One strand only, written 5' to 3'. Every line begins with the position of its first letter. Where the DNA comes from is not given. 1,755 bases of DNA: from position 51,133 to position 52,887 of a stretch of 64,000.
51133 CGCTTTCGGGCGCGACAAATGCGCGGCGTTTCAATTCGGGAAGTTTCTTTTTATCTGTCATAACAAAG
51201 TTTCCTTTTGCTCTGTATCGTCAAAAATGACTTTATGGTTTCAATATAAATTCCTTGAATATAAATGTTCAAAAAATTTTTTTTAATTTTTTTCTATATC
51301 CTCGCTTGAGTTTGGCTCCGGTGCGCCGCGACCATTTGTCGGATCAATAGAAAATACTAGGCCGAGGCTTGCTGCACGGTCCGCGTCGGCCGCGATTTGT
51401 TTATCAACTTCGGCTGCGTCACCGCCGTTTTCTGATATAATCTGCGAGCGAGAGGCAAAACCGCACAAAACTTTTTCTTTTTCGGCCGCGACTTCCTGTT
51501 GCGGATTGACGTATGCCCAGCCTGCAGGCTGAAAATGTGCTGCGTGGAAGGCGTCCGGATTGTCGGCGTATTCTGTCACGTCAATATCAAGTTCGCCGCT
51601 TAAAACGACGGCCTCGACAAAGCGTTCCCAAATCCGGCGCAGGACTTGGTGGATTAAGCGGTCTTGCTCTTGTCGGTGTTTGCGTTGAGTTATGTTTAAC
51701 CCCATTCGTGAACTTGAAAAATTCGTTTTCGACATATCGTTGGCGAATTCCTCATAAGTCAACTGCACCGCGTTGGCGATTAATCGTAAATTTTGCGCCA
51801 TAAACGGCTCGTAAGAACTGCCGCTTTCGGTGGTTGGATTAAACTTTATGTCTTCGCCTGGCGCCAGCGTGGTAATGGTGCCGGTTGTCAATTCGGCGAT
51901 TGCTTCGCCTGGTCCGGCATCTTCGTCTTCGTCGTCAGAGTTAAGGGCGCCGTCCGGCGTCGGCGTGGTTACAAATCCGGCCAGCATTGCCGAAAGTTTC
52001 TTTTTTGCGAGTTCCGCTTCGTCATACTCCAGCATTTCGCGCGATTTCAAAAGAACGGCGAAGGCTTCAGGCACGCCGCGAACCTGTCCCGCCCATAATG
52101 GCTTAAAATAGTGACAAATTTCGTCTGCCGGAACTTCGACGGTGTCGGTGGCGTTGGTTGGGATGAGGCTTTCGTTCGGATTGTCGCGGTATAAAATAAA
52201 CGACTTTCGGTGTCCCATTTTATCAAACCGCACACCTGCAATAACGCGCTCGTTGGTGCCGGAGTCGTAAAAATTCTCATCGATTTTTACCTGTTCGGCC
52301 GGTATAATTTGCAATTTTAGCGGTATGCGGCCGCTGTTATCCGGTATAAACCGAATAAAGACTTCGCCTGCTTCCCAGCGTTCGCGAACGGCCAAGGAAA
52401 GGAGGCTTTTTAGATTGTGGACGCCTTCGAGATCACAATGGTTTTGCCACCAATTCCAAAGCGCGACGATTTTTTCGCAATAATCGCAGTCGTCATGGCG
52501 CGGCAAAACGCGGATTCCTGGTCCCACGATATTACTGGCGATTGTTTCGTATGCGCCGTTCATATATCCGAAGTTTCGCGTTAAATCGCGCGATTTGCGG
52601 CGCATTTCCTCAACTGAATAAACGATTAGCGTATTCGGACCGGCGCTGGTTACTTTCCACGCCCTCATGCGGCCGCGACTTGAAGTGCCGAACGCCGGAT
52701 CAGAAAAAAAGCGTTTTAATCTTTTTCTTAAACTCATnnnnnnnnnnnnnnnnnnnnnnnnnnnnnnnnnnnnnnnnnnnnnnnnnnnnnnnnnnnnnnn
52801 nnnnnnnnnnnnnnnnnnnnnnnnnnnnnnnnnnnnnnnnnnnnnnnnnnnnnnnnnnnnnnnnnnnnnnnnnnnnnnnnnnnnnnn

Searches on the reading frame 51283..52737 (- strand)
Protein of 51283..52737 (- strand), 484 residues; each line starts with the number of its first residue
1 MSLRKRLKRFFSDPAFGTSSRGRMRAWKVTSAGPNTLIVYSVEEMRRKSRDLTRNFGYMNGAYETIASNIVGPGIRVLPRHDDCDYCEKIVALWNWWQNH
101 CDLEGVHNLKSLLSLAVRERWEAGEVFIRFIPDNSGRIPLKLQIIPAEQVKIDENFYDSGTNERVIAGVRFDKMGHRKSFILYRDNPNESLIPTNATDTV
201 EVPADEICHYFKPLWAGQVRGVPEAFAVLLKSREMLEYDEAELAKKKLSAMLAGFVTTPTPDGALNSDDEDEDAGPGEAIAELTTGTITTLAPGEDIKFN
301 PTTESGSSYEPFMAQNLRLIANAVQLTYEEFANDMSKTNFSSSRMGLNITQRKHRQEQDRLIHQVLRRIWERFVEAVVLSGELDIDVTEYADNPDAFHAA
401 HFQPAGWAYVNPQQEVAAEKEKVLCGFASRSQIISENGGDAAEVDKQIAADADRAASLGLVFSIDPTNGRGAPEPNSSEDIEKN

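Call 6: search_protein_families(library=phrogs, proteins=[window:51283-52737:-])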
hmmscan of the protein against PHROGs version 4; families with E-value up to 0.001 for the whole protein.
window:51283-52737:- (484 aa): 2 families
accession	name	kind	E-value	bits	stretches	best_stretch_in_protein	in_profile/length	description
phrog_21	-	head and packaging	4.4e-90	304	1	19-476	46-518/1362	portal protein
phrog_537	-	head and packaging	4.3e-43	148.2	1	277-480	22-224/233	portal protein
